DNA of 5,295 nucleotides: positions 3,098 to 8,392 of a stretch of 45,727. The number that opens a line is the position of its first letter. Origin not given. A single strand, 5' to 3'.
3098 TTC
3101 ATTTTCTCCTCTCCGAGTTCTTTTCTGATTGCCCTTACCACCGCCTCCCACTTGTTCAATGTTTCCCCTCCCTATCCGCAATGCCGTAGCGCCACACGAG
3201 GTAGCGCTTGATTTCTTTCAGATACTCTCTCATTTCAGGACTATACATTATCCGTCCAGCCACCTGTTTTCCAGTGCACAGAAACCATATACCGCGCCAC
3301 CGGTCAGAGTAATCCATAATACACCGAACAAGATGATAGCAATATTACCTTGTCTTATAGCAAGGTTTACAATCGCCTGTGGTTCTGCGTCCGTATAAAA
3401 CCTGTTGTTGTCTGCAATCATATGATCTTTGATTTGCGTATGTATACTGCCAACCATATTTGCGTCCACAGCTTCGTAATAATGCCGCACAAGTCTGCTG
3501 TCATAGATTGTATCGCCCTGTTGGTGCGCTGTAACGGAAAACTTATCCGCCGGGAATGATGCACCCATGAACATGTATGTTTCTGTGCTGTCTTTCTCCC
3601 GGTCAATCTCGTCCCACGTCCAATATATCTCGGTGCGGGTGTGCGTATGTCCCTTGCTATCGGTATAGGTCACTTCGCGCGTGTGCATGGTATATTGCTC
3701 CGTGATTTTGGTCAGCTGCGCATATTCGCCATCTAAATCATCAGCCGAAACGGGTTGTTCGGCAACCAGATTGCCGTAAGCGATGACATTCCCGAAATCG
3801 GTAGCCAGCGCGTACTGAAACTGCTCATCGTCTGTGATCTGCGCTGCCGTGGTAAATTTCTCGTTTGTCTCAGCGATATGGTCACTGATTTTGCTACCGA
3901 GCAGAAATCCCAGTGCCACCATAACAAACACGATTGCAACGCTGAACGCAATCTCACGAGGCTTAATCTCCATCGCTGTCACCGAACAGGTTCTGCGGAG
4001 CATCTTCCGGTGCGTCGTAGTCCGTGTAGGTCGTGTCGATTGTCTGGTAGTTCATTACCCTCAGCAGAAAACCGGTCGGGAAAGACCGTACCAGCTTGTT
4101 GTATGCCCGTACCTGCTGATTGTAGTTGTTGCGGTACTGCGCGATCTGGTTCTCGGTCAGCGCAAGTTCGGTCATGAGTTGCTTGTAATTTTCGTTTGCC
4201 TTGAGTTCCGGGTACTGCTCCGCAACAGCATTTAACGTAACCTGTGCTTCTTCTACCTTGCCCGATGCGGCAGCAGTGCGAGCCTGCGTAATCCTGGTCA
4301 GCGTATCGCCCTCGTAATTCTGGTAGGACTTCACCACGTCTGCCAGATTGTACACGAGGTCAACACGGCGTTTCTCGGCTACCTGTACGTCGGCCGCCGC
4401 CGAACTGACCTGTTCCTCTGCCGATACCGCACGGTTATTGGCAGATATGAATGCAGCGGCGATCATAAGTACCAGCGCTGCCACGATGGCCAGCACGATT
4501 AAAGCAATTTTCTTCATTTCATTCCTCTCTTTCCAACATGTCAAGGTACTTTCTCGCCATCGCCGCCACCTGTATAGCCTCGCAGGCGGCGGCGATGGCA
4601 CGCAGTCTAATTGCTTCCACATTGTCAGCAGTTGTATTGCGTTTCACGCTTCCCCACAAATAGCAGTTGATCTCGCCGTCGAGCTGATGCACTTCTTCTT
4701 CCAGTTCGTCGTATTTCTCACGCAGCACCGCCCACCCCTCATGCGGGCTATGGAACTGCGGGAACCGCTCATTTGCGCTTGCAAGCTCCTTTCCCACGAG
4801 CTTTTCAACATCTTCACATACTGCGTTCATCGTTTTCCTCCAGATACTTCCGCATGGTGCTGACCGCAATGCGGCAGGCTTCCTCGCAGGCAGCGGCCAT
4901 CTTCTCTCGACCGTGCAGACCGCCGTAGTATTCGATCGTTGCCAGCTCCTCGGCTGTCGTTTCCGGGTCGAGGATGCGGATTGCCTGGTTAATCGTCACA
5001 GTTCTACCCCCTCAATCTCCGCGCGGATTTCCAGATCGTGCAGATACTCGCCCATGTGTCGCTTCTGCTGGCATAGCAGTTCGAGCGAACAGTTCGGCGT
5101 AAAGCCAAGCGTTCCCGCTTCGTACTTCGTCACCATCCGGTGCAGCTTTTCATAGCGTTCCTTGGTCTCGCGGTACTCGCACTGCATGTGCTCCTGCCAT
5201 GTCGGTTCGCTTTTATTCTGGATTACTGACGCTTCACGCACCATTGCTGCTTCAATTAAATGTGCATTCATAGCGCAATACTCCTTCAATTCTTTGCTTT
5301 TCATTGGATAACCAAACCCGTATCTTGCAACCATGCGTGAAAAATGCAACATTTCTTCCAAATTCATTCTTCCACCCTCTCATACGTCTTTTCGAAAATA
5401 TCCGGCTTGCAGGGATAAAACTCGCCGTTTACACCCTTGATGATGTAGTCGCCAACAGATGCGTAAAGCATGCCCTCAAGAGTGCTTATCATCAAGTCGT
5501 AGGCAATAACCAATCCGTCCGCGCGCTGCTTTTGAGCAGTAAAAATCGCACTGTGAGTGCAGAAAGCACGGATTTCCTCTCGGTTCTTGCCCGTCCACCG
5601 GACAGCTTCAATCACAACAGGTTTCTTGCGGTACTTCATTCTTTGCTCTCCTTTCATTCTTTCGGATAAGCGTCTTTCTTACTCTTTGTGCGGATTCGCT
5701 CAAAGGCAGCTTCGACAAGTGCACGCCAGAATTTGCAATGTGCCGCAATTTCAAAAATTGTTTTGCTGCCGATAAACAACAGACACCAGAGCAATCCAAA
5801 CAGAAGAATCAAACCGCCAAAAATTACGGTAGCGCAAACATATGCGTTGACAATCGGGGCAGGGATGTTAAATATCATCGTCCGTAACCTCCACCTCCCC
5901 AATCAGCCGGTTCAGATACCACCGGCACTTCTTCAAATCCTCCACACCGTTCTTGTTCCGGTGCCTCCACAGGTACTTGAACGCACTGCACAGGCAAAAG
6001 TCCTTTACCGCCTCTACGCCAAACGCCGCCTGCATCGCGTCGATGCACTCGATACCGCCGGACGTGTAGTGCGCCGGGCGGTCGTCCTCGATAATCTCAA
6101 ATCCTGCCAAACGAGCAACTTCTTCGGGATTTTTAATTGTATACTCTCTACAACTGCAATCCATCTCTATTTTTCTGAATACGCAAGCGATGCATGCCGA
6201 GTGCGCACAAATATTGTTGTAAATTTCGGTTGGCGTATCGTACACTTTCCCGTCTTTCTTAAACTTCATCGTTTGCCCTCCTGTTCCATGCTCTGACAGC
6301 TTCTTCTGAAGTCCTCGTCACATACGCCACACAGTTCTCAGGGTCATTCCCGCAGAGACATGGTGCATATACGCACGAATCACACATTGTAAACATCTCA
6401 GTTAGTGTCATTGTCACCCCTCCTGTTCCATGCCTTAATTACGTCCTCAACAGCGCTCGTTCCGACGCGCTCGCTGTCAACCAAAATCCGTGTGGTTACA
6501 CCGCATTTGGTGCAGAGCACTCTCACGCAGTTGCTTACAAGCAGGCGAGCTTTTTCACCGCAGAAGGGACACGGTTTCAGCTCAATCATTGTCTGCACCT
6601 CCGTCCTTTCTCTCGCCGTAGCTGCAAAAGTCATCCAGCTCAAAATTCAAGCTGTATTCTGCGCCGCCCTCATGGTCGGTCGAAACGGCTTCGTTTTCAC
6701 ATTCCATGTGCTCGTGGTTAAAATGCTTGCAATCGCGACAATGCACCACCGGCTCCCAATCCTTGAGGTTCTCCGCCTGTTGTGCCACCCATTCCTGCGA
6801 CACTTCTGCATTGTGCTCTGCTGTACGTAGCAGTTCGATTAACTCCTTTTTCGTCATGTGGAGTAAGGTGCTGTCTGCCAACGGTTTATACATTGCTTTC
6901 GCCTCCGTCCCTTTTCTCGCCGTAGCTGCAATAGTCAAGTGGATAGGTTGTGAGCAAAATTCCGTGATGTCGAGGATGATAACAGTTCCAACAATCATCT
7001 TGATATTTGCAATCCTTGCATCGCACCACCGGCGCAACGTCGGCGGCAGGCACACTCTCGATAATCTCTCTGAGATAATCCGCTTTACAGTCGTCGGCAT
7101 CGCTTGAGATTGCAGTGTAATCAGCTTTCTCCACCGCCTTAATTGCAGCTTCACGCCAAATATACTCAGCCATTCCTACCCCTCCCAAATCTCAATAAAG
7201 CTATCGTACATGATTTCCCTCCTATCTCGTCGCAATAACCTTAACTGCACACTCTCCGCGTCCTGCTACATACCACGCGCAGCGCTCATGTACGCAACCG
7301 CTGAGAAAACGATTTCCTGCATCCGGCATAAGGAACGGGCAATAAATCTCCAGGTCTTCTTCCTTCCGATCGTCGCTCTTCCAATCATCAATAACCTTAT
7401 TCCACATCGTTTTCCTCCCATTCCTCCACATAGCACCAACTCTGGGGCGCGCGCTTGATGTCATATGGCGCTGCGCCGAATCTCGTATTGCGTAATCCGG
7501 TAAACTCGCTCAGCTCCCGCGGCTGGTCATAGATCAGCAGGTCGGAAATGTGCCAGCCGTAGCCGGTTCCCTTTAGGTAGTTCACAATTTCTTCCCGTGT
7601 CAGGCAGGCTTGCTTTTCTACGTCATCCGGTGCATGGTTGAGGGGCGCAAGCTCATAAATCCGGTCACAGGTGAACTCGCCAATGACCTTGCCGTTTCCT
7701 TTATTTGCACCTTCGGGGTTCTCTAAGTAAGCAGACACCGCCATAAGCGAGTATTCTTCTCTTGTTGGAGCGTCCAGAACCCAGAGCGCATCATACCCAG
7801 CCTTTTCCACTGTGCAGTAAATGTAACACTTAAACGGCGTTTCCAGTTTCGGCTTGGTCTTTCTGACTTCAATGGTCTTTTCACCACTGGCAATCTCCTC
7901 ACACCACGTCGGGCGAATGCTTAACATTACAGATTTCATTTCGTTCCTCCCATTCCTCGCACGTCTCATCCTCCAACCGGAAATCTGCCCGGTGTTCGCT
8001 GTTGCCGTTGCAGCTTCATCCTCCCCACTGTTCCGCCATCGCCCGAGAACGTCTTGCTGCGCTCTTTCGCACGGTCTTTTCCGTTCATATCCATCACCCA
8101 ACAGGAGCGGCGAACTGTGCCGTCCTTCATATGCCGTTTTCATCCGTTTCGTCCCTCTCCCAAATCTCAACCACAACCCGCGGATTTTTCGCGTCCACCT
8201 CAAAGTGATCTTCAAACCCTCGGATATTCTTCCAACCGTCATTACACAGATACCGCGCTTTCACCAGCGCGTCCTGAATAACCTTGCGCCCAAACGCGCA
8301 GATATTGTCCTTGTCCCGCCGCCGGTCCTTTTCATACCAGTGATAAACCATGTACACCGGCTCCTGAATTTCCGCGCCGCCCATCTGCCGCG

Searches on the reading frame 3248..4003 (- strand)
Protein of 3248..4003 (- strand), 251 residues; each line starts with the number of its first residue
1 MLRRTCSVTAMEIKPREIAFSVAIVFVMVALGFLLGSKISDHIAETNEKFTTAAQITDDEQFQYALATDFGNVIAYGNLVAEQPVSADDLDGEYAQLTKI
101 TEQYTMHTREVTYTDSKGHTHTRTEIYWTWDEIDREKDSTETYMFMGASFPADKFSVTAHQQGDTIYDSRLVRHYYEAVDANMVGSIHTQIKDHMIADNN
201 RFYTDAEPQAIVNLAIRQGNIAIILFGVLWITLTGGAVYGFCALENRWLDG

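Call 28: search_protein_families(library=phrogs, proteins=[window:3248-4003:-], max_evalue=0.0001)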
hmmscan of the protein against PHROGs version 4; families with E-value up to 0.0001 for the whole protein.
window:3248-4003:- (251 aa): 1 family
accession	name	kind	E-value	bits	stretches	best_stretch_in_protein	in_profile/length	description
phrog_3886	-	unknown function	9.7e-60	203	1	9-250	4-263/263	-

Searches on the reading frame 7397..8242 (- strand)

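Call 28: search_protein_families(library=phrogs, proteins=[window:7397-8242:-], max_evalue=0.0001)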
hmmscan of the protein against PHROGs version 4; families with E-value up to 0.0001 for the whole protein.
window:7397-8242:- (281 aa): 1 family
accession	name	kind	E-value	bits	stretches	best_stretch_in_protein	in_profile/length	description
phrog_3136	-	unknown function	1.5e-36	126.4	1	102-275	2-128/134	-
